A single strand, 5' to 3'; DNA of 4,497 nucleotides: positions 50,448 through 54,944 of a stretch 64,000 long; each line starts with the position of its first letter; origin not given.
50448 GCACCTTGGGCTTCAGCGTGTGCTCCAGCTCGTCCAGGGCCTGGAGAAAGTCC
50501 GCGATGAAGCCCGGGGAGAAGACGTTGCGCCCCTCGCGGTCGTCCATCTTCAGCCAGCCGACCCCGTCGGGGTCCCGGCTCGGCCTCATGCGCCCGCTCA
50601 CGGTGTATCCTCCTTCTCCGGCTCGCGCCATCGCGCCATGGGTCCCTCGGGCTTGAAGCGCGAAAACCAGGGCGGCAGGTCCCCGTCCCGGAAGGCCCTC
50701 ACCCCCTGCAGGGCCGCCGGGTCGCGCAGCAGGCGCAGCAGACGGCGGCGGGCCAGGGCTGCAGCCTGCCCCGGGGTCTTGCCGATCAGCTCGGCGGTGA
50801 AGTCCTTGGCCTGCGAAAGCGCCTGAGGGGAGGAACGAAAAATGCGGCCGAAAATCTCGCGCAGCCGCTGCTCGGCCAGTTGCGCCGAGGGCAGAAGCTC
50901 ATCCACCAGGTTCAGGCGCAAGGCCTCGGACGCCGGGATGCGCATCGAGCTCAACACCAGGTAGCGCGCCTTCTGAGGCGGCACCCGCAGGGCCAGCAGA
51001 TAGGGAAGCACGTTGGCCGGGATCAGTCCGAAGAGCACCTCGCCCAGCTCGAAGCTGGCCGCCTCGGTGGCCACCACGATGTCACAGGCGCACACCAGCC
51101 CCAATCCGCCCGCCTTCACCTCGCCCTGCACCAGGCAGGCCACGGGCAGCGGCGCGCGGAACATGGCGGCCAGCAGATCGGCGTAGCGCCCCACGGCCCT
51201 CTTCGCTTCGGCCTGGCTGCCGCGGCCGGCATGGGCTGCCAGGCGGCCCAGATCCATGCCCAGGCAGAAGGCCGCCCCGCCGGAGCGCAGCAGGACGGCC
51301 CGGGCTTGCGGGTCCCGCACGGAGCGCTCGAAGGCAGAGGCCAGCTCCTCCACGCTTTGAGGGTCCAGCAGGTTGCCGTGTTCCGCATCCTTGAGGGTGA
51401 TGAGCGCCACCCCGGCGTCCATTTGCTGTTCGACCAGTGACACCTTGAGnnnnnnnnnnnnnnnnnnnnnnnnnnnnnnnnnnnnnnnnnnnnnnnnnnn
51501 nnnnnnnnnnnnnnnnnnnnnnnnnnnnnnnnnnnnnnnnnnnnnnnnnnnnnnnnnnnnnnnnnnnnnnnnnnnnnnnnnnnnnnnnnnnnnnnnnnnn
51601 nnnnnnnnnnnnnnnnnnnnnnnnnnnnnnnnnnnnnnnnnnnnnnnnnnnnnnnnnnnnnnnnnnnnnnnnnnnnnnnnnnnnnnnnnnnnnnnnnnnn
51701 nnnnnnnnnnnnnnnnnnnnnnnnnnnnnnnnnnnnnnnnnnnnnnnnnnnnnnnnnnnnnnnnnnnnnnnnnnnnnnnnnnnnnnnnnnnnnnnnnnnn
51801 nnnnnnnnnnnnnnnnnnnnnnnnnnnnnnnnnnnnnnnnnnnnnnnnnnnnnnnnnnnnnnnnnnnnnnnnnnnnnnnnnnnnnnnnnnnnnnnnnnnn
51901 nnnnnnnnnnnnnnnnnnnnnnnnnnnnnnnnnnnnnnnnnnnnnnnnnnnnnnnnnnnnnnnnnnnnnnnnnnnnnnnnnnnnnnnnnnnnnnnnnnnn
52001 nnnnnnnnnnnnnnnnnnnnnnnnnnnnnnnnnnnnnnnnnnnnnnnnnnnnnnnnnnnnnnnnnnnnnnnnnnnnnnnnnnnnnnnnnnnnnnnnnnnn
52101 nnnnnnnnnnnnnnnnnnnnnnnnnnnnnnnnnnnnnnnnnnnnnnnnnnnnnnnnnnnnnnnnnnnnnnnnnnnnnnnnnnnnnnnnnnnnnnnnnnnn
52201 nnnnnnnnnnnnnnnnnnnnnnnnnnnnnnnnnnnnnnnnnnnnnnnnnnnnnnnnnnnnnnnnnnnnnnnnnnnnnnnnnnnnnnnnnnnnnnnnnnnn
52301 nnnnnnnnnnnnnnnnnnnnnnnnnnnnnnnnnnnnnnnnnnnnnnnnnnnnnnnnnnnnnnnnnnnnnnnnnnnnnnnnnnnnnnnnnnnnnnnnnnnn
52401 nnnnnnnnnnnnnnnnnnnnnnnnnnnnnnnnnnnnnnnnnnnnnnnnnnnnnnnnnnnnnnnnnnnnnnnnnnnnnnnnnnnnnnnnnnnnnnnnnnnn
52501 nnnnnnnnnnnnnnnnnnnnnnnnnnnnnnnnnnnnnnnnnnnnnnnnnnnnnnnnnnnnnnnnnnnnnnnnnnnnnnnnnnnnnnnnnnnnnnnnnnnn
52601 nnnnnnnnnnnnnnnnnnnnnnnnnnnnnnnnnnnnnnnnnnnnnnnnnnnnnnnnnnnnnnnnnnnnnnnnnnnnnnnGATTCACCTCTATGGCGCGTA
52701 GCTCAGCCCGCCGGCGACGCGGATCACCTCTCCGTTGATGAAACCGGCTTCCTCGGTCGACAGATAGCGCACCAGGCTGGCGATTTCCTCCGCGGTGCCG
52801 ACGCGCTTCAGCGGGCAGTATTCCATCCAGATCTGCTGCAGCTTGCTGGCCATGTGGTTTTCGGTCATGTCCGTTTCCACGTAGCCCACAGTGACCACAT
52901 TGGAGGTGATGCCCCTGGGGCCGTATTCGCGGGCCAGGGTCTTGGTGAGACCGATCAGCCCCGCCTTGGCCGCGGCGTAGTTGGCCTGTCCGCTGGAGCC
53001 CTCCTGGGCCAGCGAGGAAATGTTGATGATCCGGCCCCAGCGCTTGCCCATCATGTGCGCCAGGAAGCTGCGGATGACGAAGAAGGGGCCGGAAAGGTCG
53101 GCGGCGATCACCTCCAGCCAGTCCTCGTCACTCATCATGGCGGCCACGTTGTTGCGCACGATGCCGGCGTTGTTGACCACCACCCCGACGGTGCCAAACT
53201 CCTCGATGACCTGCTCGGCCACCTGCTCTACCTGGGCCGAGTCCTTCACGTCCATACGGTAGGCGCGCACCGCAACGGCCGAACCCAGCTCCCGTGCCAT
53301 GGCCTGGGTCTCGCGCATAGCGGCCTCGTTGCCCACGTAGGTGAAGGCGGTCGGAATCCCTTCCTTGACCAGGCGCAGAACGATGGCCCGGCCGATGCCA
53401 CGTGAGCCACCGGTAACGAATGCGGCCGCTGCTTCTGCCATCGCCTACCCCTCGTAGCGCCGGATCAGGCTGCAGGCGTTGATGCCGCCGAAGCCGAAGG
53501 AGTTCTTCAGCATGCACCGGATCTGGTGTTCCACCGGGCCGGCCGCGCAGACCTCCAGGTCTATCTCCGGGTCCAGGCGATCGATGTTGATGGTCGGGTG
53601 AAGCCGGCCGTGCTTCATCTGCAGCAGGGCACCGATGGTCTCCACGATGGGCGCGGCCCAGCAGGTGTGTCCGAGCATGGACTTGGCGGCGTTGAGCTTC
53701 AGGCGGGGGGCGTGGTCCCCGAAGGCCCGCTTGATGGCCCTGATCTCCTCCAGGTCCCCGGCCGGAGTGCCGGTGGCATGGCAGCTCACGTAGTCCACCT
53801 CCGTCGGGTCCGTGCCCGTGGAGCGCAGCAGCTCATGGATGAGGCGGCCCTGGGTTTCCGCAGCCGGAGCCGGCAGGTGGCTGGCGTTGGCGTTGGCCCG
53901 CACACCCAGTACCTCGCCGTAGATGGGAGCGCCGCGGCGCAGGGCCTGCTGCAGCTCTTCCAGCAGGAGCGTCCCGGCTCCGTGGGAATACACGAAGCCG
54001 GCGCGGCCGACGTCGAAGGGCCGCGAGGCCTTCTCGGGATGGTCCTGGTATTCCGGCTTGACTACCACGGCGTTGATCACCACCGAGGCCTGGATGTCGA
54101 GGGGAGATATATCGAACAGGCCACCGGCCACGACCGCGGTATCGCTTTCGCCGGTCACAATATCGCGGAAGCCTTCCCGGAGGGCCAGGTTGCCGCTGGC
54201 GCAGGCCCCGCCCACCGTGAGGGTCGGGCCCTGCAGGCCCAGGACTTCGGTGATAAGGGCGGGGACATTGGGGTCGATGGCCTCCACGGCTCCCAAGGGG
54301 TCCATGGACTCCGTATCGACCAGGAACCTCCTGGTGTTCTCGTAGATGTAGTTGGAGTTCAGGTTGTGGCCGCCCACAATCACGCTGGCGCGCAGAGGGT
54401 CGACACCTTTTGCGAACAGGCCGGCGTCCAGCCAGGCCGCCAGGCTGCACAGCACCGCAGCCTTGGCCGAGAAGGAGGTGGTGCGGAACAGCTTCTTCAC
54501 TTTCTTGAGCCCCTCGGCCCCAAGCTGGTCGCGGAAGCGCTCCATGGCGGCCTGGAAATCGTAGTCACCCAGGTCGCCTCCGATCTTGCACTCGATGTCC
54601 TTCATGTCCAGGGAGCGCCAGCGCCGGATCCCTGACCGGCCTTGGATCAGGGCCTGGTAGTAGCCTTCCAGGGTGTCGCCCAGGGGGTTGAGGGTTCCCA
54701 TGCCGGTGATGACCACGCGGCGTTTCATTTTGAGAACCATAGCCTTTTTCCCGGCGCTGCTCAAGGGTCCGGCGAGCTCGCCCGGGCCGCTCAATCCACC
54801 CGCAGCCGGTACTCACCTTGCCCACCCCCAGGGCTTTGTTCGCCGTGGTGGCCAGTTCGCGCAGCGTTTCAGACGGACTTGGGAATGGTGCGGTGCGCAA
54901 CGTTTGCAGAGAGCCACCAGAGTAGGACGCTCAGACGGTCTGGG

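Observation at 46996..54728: Free-standing beta-branching cassette coupled to an alpha-oxoamine synthase: candidate pathway to methyl-branched sphingoid/amino-lipids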

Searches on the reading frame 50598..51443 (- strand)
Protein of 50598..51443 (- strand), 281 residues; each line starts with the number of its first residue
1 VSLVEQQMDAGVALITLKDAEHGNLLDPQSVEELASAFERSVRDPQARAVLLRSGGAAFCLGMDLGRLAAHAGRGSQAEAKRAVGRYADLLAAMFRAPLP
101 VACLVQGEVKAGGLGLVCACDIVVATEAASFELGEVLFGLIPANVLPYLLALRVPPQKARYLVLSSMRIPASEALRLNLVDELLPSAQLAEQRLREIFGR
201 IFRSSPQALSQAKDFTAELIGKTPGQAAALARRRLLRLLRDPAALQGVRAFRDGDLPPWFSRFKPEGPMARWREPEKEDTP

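Call 3: search_protein_families(library=pfam, proteins=[window:50598-51443:-])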
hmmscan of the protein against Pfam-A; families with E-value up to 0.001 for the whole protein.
window:50598-51443:- (281 aa): 2 families
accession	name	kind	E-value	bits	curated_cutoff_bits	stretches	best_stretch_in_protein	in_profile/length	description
PF00378.25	ECH_1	-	2.6e-41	142.1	27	1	9-235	3-223/251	Enoyl-CoA hydratase/isomerase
PF16113.10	ECH_2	-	9.9e-24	84.9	27.2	1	13-195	2-185/335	Enoyl-CoA hydratase/isomerase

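Call 15: search_protein_families(library=ncbifam, proteins=[window:50598-51443:-], max_evalue=0.00001)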
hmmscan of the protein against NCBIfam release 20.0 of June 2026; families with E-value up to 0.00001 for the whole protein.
window:50598-51443:- (281 aa): 70 families (the best 25 are shown)
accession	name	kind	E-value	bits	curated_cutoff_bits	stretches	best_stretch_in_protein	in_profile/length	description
NF005498.0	PRK07112.1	equivalog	2.4e-40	138.6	250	1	6-259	11-255/258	enoyl-CoA hydratase/isomerase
NF005675.0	PRK07468.1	equivalog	9.7e-40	136.9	350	1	9-259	12-259/262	crotonase/enoyl-CoA hydratase family protein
NF005879.0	PRK07827.1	equivalog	1.9e-38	132.2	283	1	2-260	7-260/261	enoyl-CoA hydratase family protein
NF051848.1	EnCoAHydtEchA19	equivalog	1.9e-32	112.8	400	1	10-259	8-255/258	enoyl-CoA hydratase EchA19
NF046063.1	oxepin_alt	equivalog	6.6e-32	111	300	1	6-252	4-248/254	oxepin-CoA hydrolase, alternative type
NF004227.0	PRK05674.1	equivalog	4.9e-31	108.4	426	1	9-261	12-263/271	gamma-carboxygeranoyl-CoA hydratase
NF006008.0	PRK08139.1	equivalog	1e-28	100.6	313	1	3-259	12-263/266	enoyl-CoA hydratase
NF042430.2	EnCoAhydt_DpgD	equivalog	1.4e-28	100.1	400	1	10-260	5-256/258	enoyl-CoA-hydratase DpgD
NF004525.0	PRK05870.1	equivalog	1.9e-26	93.6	285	1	2-186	3-187/249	enoyl-CoA hydratase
NF005700.0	PRK07511.1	subfamily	2.2e-26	93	274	1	9-253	10-252/260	enoyl-CoA hydratase family protein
NF005925.0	PRK07938.1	equivalog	6.4e-26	91.2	260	1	3-214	3-206/252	enoyl-CoA hydratase family protein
NF004840.0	PRK06190.1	equivalog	2.7e-25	89.4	253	1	4-241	6-238/260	enoyl-CoA hydratase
NF006588.0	PRK09120.1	equivalog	6.6e-25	87.8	276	1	3-215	9-220/276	p-hydroxycinnamoyl CoA hydratase/lyase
NF004795.0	PRK06143.1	subfamily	8.1e-25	87.8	283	1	7-216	14-218/260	enoyl-CoA hydratase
NF005073.0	PRK06495.1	subfamily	1.1e-24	87.1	296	1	2-215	4-210/257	enoyl-CoA hydratase/isomerase family protein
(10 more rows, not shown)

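Call 44: search_solved_structures(query=window:50598-51443:-, max_evalue=1e-15, show_alignments=3)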
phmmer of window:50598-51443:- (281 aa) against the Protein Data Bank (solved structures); distinct sequences matched with E-value up to 1e-15: 42.
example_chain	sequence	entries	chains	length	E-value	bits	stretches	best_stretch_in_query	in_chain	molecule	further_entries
4nnq_A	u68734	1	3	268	6.7e-30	107.8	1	15-259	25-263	Putative enoyl-CoA hydratase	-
3i47_A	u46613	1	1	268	1.9e-25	93.2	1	10-260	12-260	Enoyl CoA hydratase/isomerase (Crotonase)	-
4kpk_A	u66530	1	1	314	5.9e-25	91.6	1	8-260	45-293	Enoyl-CoA hydratase/isomerase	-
4zu2_A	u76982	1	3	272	4.1e-24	88.8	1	10-259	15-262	Putative isohexenylglutaconyl-CoA hydratase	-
4k3w_A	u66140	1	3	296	4.8e-24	88.6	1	12-260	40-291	Enoyl-CoA hydratase/isomerase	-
3hp0_A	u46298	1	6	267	2.5e-23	86.2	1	5-259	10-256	Putative polyketide biosynthesis enoyl-CoA hydratase homolog pksH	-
3oc7_A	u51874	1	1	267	2.2e-22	83.1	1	11-261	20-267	Enoyl-CoA hydratase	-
4knp_A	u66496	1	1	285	2.3e-22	83.1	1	11-260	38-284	enoyl-CoA hydratase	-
4jfc_A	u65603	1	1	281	3e-21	79.4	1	10-254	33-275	Enoyl-CoA hydratase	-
3myb_A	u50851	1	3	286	4.8e-21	78.8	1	4-261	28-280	Enoyl-CoA hydratase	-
1uiy_A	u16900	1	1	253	1.1e-20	77.5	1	10-254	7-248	Enoyl-CoA Hydratase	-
6lvp_A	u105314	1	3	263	1.8e-20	76.8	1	10-210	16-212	Enoyl-CoA hydratase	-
8ahq_A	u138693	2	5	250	7.3e-20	74.9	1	15-222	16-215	Enoyl-CoA hydratase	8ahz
5zai_A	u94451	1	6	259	2.1e-19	73.4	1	4-215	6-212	3-hydroxypropionyl-coenzyme A dehydratase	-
2vsu_C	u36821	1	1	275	2.1e-19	73.3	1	4-253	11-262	P-HYDROXYCINNAMOYL COA HYDRATASE/LYASE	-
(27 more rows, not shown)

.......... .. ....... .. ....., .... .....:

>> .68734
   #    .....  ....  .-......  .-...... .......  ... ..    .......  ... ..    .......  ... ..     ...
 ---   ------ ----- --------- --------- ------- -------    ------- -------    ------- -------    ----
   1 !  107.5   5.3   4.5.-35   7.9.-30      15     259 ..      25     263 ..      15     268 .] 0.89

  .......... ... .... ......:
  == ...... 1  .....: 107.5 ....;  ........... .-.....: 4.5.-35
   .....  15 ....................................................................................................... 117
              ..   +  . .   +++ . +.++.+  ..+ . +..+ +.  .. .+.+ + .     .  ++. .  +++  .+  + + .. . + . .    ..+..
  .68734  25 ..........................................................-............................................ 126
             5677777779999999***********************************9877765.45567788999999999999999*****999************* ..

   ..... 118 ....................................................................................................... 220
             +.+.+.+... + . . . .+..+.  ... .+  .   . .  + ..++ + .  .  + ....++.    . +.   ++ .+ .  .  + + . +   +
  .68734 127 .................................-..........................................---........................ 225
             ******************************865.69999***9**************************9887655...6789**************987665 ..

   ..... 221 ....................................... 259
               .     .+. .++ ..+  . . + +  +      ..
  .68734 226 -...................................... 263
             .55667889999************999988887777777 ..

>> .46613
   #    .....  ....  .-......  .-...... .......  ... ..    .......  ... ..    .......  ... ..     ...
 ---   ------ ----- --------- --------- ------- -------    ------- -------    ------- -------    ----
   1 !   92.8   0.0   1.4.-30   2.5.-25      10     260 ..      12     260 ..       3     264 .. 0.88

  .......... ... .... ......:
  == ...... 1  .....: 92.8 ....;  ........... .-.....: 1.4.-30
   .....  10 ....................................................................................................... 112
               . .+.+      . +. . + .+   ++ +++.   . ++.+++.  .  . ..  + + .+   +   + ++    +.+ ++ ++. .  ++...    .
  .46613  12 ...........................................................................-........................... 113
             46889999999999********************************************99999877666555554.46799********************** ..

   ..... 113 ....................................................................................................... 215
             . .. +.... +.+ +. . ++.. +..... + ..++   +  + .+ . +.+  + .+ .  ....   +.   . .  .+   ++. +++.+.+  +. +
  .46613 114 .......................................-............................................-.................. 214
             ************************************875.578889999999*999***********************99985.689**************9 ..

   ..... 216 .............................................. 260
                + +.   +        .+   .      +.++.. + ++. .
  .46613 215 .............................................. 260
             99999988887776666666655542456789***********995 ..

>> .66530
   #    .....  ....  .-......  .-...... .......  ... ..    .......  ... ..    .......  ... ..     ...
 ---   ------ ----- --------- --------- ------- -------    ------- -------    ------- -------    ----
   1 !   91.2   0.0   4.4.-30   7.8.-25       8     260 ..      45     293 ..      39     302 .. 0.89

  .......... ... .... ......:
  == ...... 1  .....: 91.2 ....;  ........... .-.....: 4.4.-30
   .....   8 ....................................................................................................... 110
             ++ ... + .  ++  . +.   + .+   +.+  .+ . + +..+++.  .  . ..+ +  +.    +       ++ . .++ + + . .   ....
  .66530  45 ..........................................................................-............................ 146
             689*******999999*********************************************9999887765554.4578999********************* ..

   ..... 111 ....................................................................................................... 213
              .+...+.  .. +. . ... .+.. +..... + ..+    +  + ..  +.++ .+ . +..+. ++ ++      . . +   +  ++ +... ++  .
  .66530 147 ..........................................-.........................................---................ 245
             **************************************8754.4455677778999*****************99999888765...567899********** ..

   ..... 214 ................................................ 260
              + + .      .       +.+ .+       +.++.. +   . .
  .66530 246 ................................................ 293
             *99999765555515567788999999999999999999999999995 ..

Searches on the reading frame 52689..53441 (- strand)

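Call 3: search_protein_families(library=pfam, proteins=[window:52689-53441:-])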
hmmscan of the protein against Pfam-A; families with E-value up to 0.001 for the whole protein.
window:52689-53441:- (250 aa): 3 families
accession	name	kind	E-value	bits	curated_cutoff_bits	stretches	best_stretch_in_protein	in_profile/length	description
PF13561.12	adh_short_C2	-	1.8e-57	195.1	27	1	14-247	6-236/236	Enoyl-(Acyl carrier protein) reductase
PF00106.31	adh_short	-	1.5e-50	171.8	26.6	1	6-196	2-190/195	short chain dehydrogenase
PF08659.16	KR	-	1.4e-18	67.9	22.6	1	7-169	3-163/180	KR domain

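Call 15: search_protein_families(library=ncbifam, proteins=[window:52689-53441:-], max_evalue=0.00001)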
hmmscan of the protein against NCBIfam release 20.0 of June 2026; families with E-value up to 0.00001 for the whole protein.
window:52689-53441:- (250 aa): 223 families (the best 25 are shown)
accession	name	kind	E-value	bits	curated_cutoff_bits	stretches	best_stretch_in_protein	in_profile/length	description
TIGR01830.1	3oxo_ACP_reduc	equivalog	6.1e-75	252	297.75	1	7-246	1-238/239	3-oxoacyl-[acyl-carrier-protein] reductase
NF004197.0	PRK05653.1-1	equivalog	8.1e-69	232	332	1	6-248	9-248/249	3-oxoacyl-ACP reductase FabG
NF009464.0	PRK12824.1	subfamily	1.4e-66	224.7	269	1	6-246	4-242/245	3-oxoacyl-ACP reductase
TIGR01829.1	AcAcCoA_reduct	subfamily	4.7e-66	222.9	302.1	1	7-247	3-241/242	acetoacetyl-CoA reductase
NF004198.0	PRK05653.1-3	equivalog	8.6e-65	218.6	296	1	4-246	7-246/248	3-oxoacyl-ACP reductase FabG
NF053542.1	FlxB_rubin_SDR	equivalog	1.5e-64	218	340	1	7-246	3-239/239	flexirubin biosynthesis SDR family reductase FlxB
NF009466.0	PRK12826.1-2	subfamily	6.5e-63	212.5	222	1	4-246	3-244/248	3-oxoacyl-ACP reductase FabG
NF004200.0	PRK05653.1-5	equivalog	1.3e-60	205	273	1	6-246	4-241/242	3-oxoacyl-ACP reductase FabG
NF004199.0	PRK05653.1-4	equivalog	2e-56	191.3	301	1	6-246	7-245/247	3-oxoacyl-ACP reductase FabG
NF040605.2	mycolic_FabG1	exception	1.6e-55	188.5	420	1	7-247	4-230/233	3-oxoacyl-ACP reductase FabG1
NF009547.0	PRK12936.1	subfamily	9.7e-52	176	436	1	6-247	8-243/245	3-ketoacyl-(acyl-carrier-protein) reductase NodG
NF047420.2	EF_P_mod_YmfI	equivalog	3.4e-51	174.3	238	1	7-246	2-235/236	elongation factor P 5-aminopentanone reductase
TIGR01831.1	fabG_rel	equivalog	1.3e-50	172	338.85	1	8-246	2-238/239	3-ketoacyl-ACP reductase FabG2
NF005559.1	PRK07231.1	subfamily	2.2e-49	168.2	215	1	5-246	5-247/249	glucose 1-dehydrogenase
NF009384.0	PRK12743.1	equivalog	2.2e-48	164.7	264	1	4-248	6-249/258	SDR family oxidoreductase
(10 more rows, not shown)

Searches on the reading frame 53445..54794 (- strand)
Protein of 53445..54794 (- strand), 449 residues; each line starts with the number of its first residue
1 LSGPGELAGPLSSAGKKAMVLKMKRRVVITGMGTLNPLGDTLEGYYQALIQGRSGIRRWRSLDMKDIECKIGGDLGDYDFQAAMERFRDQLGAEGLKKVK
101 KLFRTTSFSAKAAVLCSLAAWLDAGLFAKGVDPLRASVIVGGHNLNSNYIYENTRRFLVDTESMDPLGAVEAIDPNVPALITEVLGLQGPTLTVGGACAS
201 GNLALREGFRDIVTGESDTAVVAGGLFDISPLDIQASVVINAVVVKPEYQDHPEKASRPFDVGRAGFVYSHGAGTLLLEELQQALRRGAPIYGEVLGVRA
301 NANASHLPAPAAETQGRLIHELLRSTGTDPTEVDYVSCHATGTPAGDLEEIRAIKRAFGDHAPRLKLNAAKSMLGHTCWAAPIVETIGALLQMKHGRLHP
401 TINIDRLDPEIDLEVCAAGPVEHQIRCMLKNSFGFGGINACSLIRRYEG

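Call 3: search_protein_families(library=pfam, proteins=[window:53445-54794:-])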
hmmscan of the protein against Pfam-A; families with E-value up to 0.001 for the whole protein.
window:53445-54794:- (449 aa): 3 families
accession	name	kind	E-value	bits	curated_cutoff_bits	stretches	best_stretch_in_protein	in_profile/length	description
PF00109.32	ketoacyl-synt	-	2.1e-32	113.2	20.8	1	25-284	2-252/252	Beta-ketoacyl synthase, N-terminal domain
PF02801.28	Ketoacyl-synt_C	-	1.1e-30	106.5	20.8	1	292-404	1-118/119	Beta-ketoacyl synthase, C-terminal domain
PF00108.29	Thiolase_N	-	0.0007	19.5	26.4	0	188-225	75-112/260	Thiolase, N-terminal domain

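Call 15: search_protein_families(library=ncbifam, proteins=[window:53445-54794:-], max_evalue=0.00001)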
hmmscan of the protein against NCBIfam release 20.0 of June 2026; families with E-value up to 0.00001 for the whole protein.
window:53445-54794:- (449 aa): 20 families
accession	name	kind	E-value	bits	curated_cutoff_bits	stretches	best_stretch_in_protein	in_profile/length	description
NF005490.0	PRK07103.1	equivalog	5.3e-97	325.5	445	1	23-447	2-413/414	polyketide beta-ketoacyl:acyl carrier protein synthase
TIGR03150.1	fabF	equivalog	3.1e-89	299.5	493.75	1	25-443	1-405/407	beta-ketoacyl-ACP synthase II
NF005589.0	PRK07314.1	subfamily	4.4e-87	292.5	387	1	23-447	2-412/413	beta-ketoacyl-ACP synthase II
NF004970.0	PRK06333.1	subfamily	4.9e-80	269.4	525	1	23-448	2-423/424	beta-ketoacyl-ACP synthase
NF006274.0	PRK08439.1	equivalog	3.5e-67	227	621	1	25-445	2-404/406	beta-ketoacyl-ACP synthase II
NF005935.0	PRK07967.1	equivalog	1.5e-62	211.8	630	1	25-448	2-405/406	beta-ketoacyl-ACP synthase I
NF005916.1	PRK07910.1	equivalog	5.6e-59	200.1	560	1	25-441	12-412/418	KasA/KasB family beta-ketoacyl-ACP synthase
NF005076.0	PRK06501.1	equivalog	3.2e-58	197.6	629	1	180-445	157-421/425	beta-ketoacyl-ACP synthase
NF006587.0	PRK09116.1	equivalog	1.6e-56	191.8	470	1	25-447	2-407/408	beta-ketoacyl-ACP synthase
NF006434.0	PRK08722.1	equivalog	3.3e-56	190.9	759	1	24-445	3-412/414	beta-ketoacyl-ACP synthase II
NF004618.0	PRK05952.1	equivalog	2e-40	138.9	455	1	167-444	115-380/384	beta-ketoacyl-ACP synthase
NF058662.1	cispenta_AmcF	equivalog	1.4e-38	132.8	325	1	182-444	113-367/369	cispentacin biosynthesis acyltransferase subunit AmcF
NF006618.0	PRK09185.1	subfamily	2.9e-37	128.7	407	1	177-444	140-390/394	beta-ketoacyl-ACP synthase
NF045894.1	PKS_plus_SDR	equivalog_domain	4.7e-32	110.6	1740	1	184-417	159-389/1515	type I polyketide synthase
NF041183.1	Pks2_ls1_myc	equivalog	1.8e-26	91.4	2400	1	180-411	155-379/2086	sulfolipid-1 biosynthesis phthioceranic/hydroxyphthioceranic acid synthase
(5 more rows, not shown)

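Call 30: search_solved_structures(query=window:53445-54794:-, max_evalue=1e-40)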
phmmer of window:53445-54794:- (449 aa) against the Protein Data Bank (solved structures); distinct sequences matched with E-value up to 1e-40: 68 (the best 60 are shown).
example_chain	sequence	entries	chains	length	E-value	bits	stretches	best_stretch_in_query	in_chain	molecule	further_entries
1j3n_A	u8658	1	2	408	1.2e-67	232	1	25-446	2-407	3-oxoacyl-(acyl-carrier protein) synthase II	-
1e5m_A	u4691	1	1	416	4.6e-65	223.5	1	23-447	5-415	BETA KETOACYL ACYL CARRIER PROTEIN SYNTHASE II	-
4b7v_A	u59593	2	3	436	5e-64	220.1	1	23-447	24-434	3-OXOACYL-[ACYL-CARRIER-PROTEIN] SYNTHASE 2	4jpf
8qm1_A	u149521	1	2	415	8.4e-64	219.3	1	24-447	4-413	3-oxoacyl-[acyl-carrier-protein] synthase 2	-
8cn8_A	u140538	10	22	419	8.3e-63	216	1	22-447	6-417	3-oxoacyl-[acyl-carrier-protein] synthase 2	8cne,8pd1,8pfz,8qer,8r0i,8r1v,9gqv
8pj0_A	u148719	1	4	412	3.2e-62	214.1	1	24-447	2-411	3-oxoacyl-[acyl-carrier-protein] synthase 2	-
4qav_A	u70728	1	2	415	3.7e-62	213.9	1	24-449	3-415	3-oxoacyl-[acyl-carrier-protein] synthase 2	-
4jb6_A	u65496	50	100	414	4.4e-62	213.7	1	24-447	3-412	3-oxoacyl-[acyl-carrier-protein] synthase 2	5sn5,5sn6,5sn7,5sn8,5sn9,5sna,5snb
8cou_A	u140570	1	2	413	5.1e-62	213.4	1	24-447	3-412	3-oxoacyl-[acyl-carrier-protein] synthase 2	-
7oc0_A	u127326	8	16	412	7.2e-62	212.9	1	24-447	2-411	3-oxoacyl-[acyl-carrier-protein] synthase 2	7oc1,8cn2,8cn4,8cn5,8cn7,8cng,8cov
4ls5_A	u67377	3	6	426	1.1e-60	209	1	23-448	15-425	3-oxoacyl-[acyl-carrier-protein] synthase 2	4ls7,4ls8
4ls6_A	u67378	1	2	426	1.4e-60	208.7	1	23-448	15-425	3-oxoacyl-[acyl-carrier-protein] synthase 2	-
4jga_A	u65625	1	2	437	1.6e-57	198.7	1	22-445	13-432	3-oxoacyl-[acyl-carrier-protein] synthase 2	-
5sxo_A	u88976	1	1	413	7.5e-57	196.4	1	24-448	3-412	3-oxoacyl-[acyl-carrier-protein] synthase 2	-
2gqd_A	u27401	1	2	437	1.4e-56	195.5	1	14-448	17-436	3-oxoacyl-[acyl-carrier-protein] synthase 2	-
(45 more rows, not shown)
